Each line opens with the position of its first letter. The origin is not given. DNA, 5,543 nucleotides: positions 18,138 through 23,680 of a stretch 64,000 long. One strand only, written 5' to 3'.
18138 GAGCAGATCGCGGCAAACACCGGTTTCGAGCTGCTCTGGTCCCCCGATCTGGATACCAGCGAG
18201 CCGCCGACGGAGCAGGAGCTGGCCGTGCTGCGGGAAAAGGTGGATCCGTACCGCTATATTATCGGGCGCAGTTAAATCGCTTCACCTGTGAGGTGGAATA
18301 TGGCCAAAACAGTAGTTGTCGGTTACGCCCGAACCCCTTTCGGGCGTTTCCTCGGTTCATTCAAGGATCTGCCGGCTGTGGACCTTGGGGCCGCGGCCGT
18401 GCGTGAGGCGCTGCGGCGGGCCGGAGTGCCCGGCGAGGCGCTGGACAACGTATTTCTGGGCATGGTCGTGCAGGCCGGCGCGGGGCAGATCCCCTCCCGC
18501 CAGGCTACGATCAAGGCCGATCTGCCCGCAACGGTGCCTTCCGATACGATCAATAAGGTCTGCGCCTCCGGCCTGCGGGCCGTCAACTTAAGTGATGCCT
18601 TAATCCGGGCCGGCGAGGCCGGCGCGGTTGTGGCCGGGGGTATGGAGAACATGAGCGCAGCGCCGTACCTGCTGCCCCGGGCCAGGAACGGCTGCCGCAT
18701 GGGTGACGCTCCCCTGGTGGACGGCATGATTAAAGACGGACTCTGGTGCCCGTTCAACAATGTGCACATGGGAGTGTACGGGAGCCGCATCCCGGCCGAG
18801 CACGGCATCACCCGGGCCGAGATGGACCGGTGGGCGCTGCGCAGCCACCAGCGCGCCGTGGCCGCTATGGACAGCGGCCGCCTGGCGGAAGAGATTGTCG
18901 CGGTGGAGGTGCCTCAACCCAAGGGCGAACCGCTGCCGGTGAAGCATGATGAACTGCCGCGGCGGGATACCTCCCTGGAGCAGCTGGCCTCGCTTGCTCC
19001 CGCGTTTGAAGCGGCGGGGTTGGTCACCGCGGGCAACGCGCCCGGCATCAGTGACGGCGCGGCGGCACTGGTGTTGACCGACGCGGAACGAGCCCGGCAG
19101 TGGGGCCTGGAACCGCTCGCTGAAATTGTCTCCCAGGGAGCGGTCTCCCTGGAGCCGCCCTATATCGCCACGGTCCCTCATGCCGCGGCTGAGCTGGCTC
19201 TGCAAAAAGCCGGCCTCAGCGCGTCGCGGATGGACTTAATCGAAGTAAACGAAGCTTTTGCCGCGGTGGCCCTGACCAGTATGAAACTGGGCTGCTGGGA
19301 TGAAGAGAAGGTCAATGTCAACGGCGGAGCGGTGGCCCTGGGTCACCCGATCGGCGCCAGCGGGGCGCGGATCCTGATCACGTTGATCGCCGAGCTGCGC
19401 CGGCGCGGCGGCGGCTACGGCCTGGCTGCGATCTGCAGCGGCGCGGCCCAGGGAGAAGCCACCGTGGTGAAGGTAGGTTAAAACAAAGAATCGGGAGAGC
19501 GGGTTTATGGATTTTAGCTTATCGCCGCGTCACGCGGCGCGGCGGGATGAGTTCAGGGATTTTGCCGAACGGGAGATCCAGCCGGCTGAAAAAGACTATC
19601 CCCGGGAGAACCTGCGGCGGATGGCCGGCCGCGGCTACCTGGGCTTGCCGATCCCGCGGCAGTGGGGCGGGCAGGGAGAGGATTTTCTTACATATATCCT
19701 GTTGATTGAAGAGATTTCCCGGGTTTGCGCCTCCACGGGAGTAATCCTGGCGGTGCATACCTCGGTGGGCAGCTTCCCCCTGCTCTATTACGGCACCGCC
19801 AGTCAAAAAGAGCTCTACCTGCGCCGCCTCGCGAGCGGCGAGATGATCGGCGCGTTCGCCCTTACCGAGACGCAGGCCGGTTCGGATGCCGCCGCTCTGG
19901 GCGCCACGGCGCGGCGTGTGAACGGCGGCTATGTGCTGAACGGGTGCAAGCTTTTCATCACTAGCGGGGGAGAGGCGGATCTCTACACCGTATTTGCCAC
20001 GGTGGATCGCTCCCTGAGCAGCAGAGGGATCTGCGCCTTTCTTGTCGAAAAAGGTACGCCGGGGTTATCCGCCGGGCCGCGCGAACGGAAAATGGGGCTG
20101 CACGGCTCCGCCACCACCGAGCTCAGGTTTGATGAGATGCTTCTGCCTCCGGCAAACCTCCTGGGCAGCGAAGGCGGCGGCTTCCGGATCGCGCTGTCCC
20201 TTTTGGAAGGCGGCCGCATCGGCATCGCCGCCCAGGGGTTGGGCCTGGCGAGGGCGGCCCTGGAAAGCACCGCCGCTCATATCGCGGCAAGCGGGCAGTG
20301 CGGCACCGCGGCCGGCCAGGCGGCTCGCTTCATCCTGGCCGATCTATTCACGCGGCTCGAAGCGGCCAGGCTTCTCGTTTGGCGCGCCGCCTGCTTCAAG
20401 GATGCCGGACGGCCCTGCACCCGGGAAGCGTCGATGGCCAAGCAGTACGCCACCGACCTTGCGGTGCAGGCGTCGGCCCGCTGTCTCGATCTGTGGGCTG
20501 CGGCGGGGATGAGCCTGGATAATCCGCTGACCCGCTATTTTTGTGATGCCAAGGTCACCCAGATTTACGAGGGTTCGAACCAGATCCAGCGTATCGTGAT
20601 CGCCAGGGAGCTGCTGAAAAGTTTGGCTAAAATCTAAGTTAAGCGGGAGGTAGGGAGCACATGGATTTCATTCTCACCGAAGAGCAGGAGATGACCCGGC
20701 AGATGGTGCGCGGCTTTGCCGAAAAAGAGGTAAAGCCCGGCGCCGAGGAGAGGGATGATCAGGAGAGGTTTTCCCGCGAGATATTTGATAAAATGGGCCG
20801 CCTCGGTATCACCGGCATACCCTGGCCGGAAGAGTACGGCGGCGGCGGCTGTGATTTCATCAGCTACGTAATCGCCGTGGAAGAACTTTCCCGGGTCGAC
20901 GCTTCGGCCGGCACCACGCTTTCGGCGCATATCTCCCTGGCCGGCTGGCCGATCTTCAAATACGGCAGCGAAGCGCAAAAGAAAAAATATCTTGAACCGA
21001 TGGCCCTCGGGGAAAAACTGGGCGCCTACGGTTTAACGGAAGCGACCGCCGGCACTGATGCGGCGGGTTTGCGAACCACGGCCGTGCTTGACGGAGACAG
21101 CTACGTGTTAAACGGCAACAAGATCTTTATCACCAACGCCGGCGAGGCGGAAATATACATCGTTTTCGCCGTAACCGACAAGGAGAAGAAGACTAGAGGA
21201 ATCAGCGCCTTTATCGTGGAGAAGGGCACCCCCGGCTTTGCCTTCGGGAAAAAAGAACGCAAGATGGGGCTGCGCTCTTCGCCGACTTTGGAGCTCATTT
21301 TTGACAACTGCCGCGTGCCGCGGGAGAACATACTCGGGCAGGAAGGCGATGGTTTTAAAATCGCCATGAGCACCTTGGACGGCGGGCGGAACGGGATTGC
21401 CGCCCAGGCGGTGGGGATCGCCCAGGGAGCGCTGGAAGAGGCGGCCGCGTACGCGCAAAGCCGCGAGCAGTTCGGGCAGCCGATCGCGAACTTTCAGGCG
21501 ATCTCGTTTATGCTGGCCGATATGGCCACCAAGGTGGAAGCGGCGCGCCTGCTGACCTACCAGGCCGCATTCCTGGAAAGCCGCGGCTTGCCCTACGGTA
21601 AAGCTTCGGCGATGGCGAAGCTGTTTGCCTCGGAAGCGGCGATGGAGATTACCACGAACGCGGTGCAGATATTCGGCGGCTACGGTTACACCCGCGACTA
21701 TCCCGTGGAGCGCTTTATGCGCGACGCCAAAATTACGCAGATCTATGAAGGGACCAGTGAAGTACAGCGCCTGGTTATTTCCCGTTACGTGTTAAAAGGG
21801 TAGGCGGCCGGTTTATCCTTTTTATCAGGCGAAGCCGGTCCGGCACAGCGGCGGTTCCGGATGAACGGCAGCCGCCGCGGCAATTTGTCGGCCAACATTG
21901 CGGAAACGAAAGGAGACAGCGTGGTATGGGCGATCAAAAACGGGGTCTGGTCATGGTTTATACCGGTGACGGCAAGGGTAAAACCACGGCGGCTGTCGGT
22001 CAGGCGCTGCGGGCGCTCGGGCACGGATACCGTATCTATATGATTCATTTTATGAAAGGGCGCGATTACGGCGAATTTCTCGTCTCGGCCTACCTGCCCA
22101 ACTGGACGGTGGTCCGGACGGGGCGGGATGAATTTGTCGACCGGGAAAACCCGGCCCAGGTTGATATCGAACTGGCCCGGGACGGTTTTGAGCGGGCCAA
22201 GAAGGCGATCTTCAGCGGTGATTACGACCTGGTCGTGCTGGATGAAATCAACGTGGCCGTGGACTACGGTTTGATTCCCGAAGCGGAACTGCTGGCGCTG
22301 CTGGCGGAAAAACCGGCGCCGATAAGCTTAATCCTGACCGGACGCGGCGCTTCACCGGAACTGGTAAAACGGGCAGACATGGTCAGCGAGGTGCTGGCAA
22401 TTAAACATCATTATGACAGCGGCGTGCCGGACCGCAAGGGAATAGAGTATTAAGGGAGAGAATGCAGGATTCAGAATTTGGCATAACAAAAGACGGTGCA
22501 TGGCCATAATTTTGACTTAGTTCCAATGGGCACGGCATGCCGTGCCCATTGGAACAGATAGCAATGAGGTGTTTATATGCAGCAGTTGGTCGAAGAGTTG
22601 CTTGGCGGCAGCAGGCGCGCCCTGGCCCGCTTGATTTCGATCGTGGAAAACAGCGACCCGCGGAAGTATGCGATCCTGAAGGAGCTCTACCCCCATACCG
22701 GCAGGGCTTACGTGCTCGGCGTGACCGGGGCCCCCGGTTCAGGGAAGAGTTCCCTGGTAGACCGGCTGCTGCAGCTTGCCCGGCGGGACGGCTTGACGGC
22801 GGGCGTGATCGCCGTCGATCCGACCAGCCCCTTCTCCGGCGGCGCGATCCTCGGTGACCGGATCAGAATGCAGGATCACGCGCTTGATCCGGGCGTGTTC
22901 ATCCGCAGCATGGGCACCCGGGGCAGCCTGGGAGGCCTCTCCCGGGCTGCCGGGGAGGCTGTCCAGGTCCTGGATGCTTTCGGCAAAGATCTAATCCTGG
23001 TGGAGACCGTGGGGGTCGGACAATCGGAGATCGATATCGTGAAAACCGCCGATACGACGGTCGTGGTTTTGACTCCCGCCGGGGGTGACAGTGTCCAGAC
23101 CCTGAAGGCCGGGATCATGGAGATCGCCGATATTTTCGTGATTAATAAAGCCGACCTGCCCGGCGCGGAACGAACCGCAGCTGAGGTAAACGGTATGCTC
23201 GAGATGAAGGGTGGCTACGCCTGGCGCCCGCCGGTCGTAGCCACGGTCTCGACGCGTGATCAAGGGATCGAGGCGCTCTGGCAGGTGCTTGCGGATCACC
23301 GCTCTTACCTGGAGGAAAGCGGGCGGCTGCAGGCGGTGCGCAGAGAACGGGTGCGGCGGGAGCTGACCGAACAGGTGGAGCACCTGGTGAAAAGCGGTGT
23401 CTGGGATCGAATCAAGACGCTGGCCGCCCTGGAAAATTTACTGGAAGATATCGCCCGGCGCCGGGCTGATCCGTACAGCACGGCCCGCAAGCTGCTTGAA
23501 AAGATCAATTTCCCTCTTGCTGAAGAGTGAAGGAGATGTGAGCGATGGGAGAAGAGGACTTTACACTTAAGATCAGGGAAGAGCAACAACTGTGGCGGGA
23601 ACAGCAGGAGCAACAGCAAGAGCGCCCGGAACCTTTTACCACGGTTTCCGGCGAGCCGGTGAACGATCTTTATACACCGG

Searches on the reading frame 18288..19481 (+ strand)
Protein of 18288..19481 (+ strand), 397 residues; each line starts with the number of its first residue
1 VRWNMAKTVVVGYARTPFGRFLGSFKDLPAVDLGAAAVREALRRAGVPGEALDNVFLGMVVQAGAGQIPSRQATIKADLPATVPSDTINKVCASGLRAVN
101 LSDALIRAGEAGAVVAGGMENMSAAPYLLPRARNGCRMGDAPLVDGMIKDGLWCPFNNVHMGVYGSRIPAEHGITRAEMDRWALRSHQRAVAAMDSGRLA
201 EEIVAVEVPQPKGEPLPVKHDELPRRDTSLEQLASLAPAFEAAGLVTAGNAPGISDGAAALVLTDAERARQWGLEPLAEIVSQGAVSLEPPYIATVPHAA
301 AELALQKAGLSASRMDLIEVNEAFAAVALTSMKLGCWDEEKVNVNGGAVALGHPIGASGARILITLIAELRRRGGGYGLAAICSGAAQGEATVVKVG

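Call 5: search_protein_families(library=ncbifam, proteins=[window:18288-19481:+], max_evalue=1e-10)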
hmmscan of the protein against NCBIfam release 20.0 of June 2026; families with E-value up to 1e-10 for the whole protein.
window:18288-19481:+ (397 aa): 35 families (the best 25 are shown)
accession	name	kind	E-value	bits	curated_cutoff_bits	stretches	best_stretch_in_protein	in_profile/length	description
NF006086.0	PRK08235.1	equivalog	3.2e-169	563.2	526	1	5-396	1-392/393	acetyl-CoA C-acetyltransferase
NF004206.0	PRK05656.1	subfamily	6.3e-129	430.5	688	1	5-394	1-390/392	acetyl-CoA C-acetyltransferase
TIGR01930.1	AcCoA-C-Actrans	subfamily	1.3e-128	429.2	240.55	1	10-395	1-385/385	acetyl-CoA C-acyltransferase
NF006552.0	PRK09051.1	subfamily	8.2e-109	364.4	565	1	6-394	4-392/395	beta-ketothiolase BktB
NF005404.0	PRK06954.1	subfamily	1.8e-105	353.3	687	1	6-394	7-394/397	acetyl-CoA C-acetyltransferase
NF042999.1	bketothiol_BktB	equivalog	5.3e-101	338.7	725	1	8-394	5-391/394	beta-ketothiolase BktB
NF042967.1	AcCoAtase_PhaA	equivalog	5.5e-101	338.6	740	1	5-394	1-393/396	acetyl-CoA acetyltransferase PhaA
NF004853.0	PRK06205.1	subfamily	3.1e-97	326.1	551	1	6-394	2-400/404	acetyl-CoA C-acetyltransferase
NF006551.0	PRK09050.1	subfamily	1.3e-96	324.1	605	1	5-394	1-398/401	3-oxoadipyl-CoA thiolase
NF005152.0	PRK06633.1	equivalog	1.7e-95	319.9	675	1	7-394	3-389/392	acetyl-CoA C-acetyltransferase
TIGR02430.1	pcaF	equivalog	4.1e-92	309.3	597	1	10-394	5-397/400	3-oxoadipyl-CoA thiolase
NF005033.0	PRK06445.1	equivalog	2.3e-85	287.1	511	1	5-394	2-392/395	acetyl-CoA C-acetyltransferase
NF006001.0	PRK08131.1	equivalog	4.2e-83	279.5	622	1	14-394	10-397/401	3-oxoadipyl-CoA thiolase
NF004983.0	PRK06366.1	equivalog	3.5e-82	276.5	627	1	7-390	3-380/388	acetyl-CoA C-acetyltransferase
NF006510.0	PRK08947.1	equivalog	3.5e-81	273.1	519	1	5-394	1-384/387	acetyl-CoA C-acyltransferase FadA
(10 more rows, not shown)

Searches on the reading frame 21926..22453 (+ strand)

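Call 5: search_protein_families(library=ncbifam, proteins=[window:21926-22453:+], max_evalue=1e-10)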
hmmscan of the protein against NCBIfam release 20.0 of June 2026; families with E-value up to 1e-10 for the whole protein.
window:21926-22453:+ (175 aa): 4 families
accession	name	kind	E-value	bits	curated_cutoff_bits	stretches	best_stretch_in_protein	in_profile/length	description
NF004637.0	PRK05986.1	subfamily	1.7e-51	174.8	185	1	4-175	26-197/197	cob(I)yrinic acid a,c-diamide adenosyltransferase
TIGR00708.1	cobA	equivalog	4.1e-47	160.2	167.75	1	4-175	3-177/177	cob(I)yrinic acid a,c-diamide adenosyltransferase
NF005647.0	PRK07413.1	equivalog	2.9e-28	98.7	426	1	4-163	17-189/382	cob(I)yrinic acid a,c-diamide adenosyltransferase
NF005648.0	PRK07414.1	equivalog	1.3e-22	80.1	248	1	6-156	21-172/178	P-loop NTPase family protein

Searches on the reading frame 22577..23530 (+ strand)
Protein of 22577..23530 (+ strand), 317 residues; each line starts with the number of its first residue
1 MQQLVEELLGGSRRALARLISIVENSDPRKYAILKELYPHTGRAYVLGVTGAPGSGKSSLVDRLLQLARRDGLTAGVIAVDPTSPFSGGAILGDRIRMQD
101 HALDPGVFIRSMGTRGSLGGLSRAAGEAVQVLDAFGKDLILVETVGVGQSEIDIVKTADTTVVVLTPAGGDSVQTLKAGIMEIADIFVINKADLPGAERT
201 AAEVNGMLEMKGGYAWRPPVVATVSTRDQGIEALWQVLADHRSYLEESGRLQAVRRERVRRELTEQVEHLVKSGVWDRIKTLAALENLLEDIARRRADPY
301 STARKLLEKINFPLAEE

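Call 5: search_protein_families(library=ncbifam, proteins=[window:22577-23530:+], max_evalue=1e-10)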
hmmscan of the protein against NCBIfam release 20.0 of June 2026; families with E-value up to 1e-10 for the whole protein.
window:22577-23530:+ (317 aa): 3 families
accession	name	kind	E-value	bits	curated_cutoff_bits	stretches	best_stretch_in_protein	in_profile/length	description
TIGR00750.1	lao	equivalog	1.1e-109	366.1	240.75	1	11-308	1-300/300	methylmalonyl Co-A mutase-associated GTPase MeaB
NF006958.0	PRK09435.1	equivalog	3.2e-76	256.5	329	1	2-310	11-328/333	methylmalonyl Co-A mutase-associated GTPase MeaB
NF045497.1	IsobCoAmut_IcmF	equivalog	1.3e-42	145.8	1500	1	7-295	148-443/1076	fused isobutyryl-CoA mutase/GTPase IcmF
